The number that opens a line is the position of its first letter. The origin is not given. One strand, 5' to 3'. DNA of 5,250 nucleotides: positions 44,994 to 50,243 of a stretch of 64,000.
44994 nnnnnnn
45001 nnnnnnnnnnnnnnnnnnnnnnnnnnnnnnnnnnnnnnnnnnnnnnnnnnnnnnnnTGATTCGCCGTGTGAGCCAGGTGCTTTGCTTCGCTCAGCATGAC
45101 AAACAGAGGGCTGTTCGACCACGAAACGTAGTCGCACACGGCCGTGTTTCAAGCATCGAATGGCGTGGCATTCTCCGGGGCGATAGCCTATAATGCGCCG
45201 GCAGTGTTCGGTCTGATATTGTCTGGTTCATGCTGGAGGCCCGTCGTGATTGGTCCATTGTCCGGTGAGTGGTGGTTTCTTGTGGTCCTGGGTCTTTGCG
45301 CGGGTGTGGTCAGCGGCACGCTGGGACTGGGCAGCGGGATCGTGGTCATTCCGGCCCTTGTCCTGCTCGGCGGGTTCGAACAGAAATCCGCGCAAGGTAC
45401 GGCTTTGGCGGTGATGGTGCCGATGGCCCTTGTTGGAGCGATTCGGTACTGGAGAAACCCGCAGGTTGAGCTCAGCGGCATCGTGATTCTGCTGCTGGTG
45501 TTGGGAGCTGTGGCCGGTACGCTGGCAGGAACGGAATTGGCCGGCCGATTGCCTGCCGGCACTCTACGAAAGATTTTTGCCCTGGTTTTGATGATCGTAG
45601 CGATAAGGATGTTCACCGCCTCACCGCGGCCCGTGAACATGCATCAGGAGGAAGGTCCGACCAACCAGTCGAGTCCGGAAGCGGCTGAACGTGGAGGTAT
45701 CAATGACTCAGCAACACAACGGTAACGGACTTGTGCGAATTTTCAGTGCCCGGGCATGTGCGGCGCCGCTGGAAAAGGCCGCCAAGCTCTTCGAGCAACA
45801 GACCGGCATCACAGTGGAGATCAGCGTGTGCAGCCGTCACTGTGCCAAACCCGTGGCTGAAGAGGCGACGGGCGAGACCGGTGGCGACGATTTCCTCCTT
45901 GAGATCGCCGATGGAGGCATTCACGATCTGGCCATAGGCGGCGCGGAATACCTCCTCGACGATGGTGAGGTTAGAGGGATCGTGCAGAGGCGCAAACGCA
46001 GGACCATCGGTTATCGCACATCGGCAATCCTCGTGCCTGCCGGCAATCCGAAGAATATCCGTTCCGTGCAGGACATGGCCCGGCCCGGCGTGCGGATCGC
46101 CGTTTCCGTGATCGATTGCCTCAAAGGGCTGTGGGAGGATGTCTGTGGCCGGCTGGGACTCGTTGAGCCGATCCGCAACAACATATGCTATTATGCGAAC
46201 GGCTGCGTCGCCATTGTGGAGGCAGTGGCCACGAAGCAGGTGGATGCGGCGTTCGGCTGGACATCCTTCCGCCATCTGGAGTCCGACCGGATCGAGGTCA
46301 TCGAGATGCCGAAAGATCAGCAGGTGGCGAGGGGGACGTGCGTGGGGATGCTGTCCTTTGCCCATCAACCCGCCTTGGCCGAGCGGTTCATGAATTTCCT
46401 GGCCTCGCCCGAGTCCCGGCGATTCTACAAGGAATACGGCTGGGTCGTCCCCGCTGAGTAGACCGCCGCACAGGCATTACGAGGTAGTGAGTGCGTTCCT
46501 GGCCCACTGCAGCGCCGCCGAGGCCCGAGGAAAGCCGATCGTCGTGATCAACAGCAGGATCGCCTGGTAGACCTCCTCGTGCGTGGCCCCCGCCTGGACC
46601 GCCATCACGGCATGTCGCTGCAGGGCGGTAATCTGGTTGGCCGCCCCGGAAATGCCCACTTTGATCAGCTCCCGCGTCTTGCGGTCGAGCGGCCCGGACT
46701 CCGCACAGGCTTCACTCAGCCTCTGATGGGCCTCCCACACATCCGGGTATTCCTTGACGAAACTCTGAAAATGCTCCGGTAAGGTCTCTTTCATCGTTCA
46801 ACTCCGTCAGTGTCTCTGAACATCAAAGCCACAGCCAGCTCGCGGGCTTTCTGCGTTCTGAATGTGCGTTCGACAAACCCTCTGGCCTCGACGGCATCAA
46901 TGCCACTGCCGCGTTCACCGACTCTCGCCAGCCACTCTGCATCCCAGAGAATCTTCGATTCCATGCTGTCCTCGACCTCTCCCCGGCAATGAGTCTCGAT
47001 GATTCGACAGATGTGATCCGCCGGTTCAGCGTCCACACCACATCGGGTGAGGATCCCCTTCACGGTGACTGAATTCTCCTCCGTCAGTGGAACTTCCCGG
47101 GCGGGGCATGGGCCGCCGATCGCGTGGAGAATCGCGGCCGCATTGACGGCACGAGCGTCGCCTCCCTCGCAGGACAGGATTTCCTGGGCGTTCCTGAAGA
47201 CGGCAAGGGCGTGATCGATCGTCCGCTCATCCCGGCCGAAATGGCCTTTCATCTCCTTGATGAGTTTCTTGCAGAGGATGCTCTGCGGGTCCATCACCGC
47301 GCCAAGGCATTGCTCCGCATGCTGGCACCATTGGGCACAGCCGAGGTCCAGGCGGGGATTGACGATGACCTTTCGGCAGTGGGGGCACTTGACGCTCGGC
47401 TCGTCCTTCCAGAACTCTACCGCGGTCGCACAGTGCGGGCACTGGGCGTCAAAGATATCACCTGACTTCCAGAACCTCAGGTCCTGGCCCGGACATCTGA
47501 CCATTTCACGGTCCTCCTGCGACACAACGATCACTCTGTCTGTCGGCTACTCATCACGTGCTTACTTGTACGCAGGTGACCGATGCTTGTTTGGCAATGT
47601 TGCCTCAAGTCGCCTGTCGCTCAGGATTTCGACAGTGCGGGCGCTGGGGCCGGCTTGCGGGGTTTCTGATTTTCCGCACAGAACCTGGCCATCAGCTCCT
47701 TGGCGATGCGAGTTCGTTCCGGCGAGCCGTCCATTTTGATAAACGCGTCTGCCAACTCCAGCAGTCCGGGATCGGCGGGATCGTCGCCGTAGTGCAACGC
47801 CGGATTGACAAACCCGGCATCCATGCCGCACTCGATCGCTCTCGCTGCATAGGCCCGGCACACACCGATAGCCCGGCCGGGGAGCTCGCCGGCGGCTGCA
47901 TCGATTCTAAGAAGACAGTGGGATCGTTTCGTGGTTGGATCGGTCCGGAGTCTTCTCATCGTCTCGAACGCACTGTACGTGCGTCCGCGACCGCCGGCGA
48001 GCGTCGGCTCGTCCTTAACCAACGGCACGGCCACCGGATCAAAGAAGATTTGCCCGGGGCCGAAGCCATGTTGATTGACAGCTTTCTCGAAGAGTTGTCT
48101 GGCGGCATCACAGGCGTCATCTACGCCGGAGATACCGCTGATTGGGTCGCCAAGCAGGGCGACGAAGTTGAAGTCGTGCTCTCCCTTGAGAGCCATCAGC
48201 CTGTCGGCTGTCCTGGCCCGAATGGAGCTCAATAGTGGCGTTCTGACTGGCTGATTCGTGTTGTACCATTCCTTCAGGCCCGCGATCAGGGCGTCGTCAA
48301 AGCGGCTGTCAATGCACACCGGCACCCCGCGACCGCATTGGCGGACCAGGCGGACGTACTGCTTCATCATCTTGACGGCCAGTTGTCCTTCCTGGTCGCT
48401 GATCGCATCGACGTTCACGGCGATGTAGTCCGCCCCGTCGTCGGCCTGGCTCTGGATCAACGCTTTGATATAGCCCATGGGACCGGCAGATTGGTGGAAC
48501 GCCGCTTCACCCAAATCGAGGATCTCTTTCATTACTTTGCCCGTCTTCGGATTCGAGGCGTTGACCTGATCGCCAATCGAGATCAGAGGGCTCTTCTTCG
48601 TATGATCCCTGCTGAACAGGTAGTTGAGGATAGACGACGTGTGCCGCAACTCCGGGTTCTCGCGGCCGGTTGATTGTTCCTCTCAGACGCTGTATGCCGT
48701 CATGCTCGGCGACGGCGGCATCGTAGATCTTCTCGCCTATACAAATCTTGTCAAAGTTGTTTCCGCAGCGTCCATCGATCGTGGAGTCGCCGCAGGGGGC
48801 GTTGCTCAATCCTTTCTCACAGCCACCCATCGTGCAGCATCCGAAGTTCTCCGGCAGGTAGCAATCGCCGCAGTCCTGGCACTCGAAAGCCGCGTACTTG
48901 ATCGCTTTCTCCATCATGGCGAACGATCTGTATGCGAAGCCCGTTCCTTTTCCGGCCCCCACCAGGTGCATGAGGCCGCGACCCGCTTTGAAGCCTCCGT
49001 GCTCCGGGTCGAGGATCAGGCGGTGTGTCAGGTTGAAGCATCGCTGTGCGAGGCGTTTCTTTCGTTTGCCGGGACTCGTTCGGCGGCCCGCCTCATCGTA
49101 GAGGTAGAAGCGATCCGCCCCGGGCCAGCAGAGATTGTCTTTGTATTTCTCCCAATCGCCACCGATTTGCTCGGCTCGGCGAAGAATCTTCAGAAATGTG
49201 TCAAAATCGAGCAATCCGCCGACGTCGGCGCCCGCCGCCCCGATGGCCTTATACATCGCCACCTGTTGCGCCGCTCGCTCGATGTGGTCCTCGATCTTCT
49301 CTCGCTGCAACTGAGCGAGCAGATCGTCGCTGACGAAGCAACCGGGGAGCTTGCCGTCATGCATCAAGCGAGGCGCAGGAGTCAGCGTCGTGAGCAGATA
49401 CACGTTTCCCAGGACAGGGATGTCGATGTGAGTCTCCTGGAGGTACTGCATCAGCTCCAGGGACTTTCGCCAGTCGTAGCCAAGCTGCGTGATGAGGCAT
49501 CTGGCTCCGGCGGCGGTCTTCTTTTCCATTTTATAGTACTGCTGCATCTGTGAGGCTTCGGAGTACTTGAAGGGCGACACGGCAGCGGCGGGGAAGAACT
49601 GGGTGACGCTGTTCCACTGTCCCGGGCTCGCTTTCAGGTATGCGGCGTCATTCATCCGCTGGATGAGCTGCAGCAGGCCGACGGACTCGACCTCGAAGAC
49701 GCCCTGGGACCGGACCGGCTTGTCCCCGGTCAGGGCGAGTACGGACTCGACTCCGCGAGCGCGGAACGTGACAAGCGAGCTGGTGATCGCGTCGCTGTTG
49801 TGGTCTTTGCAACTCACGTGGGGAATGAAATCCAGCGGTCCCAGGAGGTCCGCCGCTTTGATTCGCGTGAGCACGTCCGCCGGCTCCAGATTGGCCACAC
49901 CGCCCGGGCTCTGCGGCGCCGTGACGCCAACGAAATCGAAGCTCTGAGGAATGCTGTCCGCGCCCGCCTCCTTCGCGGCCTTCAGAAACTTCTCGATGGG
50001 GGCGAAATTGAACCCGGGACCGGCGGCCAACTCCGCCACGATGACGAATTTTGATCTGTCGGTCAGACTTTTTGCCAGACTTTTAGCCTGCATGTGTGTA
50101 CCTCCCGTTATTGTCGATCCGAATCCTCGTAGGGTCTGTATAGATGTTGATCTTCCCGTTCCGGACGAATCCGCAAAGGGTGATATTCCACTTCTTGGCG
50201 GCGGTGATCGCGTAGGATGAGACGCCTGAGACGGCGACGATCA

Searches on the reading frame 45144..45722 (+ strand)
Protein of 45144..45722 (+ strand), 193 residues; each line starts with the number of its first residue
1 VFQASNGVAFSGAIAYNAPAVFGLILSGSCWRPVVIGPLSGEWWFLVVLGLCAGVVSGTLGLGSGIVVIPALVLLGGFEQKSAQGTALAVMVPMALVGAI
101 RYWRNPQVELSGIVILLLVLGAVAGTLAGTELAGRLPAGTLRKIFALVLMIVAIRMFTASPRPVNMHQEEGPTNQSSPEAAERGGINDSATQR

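Call 50: search_protein_families(library=pfam, proteins=[window:45144-45722:+], max_evalue=0.001)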
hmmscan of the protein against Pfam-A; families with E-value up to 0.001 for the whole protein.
window:45144-45722:+ (193 aa): 1 family
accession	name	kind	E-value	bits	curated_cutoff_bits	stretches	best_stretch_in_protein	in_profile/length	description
PF01925.25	TauE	-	4.6e-22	79.3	32.6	1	39-156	122-237/237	Sulfite exporter TauE/SafE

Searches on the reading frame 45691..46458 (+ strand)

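Call 50: search_protein_families(library=pfam, proteins=[window:45691-46458:+], max_evalue=0.001)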
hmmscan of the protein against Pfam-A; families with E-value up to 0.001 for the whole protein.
window:45691-46458:+ (256 aa): 2 families
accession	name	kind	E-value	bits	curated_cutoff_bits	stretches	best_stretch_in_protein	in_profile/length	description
PF13531.11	SBP_bac_11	-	1.9e-36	126.4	25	1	15-251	1-226/227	Bacterial extracellular solute-binding protein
PF13416.11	SBP_bac_8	-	4.7e-07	30.3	27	1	164-244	168-250/279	Bacterial extracellular solute-binding protein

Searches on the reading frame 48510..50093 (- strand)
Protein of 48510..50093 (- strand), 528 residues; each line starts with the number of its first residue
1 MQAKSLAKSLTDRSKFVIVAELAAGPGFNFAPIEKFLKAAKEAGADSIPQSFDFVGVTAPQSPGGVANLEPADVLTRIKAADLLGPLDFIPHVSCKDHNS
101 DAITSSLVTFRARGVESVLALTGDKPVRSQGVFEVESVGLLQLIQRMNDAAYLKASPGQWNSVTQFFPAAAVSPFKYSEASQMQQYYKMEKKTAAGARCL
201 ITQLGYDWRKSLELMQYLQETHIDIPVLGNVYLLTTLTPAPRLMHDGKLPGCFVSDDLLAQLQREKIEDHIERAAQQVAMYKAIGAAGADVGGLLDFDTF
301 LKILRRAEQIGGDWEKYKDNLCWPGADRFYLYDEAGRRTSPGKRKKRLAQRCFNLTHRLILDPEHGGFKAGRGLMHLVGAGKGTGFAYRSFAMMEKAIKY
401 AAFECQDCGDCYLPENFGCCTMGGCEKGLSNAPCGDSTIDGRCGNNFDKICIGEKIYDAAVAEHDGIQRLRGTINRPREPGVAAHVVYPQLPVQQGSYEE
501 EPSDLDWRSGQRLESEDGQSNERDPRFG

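Call 53: search_protein_families(library=pfam, proteins=[window:48510-50093:-], max_evalue=0.001)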
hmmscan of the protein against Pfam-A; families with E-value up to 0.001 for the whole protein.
window:48510-50093:- (528 aa): 2 families
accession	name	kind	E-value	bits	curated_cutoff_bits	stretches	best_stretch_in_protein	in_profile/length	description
PF02219.23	MTHFR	-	2.1e-15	57.3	24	1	87-270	71-243/287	Methylenetetrahydrofolate reductase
PF12225.13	DUF5981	-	2e-12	47.1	23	1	390-460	7-76/95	Methylene-tetrahydrofolate reductase C terminal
